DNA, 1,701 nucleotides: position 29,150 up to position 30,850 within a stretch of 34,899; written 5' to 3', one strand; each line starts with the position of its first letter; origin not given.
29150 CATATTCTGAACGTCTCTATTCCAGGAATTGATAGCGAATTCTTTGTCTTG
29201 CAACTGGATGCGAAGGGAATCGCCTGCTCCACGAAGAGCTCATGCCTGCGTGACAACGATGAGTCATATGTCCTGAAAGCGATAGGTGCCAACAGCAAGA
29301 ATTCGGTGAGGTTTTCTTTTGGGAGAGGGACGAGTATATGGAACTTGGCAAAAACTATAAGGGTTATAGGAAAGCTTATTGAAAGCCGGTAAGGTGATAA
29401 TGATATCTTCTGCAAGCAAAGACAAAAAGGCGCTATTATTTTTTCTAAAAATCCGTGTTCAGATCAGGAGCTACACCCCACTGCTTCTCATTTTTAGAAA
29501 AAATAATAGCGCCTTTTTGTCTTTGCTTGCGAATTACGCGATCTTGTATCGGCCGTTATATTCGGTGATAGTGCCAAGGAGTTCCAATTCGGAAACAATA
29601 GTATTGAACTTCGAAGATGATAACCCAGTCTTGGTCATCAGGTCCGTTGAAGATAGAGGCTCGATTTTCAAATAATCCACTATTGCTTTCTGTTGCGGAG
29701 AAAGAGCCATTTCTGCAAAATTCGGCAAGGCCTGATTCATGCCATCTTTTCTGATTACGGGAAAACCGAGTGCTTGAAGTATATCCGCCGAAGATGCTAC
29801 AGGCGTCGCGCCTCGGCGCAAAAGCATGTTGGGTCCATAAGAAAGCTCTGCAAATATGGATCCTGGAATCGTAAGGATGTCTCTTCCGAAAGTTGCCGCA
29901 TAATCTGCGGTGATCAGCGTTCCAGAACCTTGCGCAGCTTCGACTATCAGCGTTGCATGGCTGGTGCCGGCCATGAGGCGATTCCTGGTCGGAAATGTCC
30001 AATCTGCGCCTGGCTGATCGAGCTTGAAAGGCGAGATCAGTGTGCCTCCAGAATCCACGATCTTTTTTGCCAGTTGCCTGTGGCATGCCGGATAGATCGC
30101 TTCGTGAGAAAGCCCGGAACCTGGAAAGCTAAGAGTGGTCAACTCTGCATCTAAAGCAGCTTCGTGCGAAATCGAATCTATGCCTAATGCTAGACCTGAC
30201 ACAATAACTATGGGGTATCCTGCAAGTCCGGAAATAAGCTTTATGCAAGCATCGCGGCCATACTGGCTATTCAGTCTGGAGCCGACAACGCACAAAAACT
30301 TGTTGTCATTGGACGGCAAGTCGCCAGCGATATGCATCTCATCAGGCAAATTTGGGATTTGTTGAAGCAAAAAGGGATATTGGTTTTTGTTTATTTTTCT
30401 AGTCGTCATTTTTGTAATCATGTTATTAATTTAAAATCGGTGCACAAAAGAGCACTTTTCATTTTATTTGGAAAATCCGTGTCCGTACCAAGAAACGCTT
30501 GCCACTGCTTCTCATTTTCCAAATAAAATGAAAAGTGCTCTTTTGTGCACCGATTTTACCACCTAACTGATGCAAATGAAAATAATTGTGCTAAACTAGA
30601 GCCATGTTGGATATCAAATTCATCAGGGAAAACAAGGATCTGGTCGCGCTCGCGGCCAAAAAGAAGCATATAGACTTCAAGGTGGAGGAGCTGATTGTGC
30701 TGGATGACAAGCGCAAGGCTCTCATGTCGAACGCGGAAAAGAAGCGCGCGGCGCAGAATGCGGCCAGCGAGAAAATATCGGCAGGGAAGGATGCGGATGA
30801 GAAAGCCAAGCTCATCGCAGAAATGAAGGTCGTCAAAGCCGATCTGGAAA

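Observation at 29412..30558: Two covarying, perfectly paired long-hairpin elements with conserved loop ends bracket dprA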

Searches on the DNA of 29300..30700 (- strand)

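Call 7: search_rna_families(source=window, start=29300, end=30700, threshold=evalue, max_evalue=10)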
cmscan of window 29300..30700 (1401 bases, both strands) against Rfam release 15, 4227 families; matches with E-value up to 10: 34.
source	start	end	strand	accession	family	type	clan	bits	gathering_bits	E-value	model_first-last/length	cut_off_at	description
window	29411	29532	+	RF04174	MIR4208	Gene; miRNA;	-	47.9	140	6.7e-06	1-191/191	no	MIR4208 microRNA precursor family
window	30432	30558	+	RF04133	MIR2646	Gene; miRNA;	-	46.4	245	2e-08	62-196/256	no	MIR2646 microRNA precursor family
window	30432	30557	-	RF04174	MIR4208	Gene; miRNA;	-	46.1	140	1.6e-05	1-191/191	no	MIR4208 microRNA precursor family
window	30442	30548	-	RF03664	MIR6288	Gene; miRNA;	-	44.3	74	2.1e-07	1-92/92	no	MIR6288 microRNA precursor family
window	30418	30565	+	RF04097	MIR2630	Gene; miRNA;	-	43.2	144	7.5e-07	1-229/229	no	MIR2630 microRNA precursor family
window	30433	30557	-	RF03955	MIR2934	Gene; miRNA;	-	40.9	100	5.8e-06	1-113/113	no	MIR2934 microRNA precursor family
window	29399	29530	-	RF02384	FasX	Gene; sRNA;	-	39.4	100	0.0001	1-205/205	no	FasX small RNA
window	30401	30594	+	RF04127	MIR8007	Gene; miRNA;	-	35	195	0.00016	1-226/226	no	MIR8007 microRNA precursor family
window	30425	30567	-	RF04088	MIR812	Gene; miRNA;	-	33.4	80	0.088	1-205/205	no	MIR812 microRNA precursor family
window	30425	30567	+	RF04088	MIR812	Gene; miRNA;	-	32.7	80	0.12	1-205/205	no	MIR812 microRNA precursor family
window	30436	30554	-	RF00932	mir-471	Gene; miRNA;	-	32.4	80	0.00015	1-66/66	no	mir-471 microRNA precursor family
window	29414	29528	-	RF03926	MIR1435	Gene; miRNA;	-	28.4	94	0.1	42-140/186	no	MIR1435 microRNA precursor family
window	30418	30605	-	RF03922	MIR2119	Gene; miRNA;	-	27.5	73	0.47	1-188/188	no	MIR2119 microRNA precursor family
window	30452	30538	-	RF04147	MIR6224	Gene; miRNA;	-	27.1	171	0.0076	1-176/176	no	MIR6224 microRNA precursor family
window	30446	30544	-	RF04133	MIR2646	Gene; miRNA;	-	26.5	245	0.0026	77-180/256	no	MIR2646 microRNA precursor family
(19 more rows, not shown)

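Call 65: build_rna_model(alignment_id=A5, structure=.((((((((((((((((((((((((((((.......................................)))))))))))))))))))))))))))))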
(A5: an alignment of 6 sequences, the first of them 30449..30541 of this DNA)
Model R1 built from alignment A5 (6 sequences, 96 columns); structure: as given.
model positions 93; base pairs 28; branch points 0; effective number of sequences 4.58; information 0.614 bits per position. Calibrated on 0.2 Mb of random sequence (short: E-values are rough).
structure used (alignment columns):
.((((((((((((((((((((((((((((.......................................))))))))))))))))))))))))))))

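Call 66: search_with_rna_model(model_id=R1, sources=[window, L011, L020, L023, L025, L026, L027, L032, L035, L036, L037, L038, L021, L030], max_evalue=1)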
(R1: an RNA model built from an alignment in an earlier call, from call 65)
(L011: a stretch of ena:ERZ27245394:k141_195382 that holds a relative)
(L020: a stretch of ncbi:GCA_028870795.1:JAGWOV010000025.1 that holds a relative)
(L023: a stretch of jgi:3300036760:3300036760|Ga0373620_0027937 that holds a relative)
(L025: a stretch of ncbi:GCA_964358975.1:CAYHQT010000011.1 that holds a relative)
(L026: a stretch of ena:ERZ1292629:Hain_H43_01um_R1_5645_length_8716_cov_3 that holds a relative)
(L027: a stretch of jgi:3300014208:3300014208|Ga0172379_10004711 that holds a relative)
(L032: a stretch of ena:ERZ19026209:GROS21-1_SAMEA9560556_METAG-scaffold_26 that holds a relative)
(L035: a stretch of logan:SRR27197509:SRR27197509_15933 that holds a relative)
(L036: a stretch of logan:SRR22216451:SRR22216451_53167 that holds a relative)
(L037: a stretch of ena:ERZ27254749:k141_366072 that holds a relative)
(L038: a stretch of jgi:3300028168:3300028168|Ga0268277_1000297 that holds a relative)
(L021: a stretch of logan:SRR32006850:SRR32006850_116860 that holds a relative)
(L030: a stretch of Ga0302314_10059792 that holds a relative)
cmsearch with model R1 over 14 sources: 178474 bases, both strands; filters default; matches with E-value up to 1: 18.
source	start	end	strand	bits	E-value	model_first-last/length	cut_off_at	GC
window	30449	30541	-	100.8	2.8e-21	1-93/93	no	0.38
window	29425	29517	-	92.3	3.1e-19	1-93/93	no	0.35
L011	3255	3347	+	89.4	1.5e-18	1-93/93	no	0.31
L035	6101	6192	-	80.7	2e-16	1-93/93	no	0.35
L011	4296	4387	-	78.2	8.2e-16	1-93/93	no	0.33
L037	861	954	+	63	3.6e-12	1-93/93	no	0.46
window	30449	30541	+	61.3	9.5e-12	1-93/93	no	0.38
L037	861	954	-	53.1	8.8e-10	1-93/93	no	0.46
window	29425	29517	+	52.5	1.3e-09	1-93/93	no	0.35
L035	6101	6192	+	49.4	7e-09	1-93/93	no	0.35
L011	4296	4387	+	47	2.6e-08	1-93/93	no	0.33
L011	3255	3347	-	43.9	1.5e-07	1-93/93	no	0.31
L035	5105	5196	+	41.5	5.6e-07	1-93/93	no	0.37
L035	5105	5196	-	34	3.7e-05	1-93/93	no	0.37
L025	9883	9979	+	31.3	0.00016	1-93/93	no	0.32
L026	2897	2993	+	31.3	0.00016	1-93/93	no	0.32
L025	9883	9979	-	31.1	0.00018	1-93/93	no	0.32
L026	2897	2993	-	31.1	0.00018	1-93/93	no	0.32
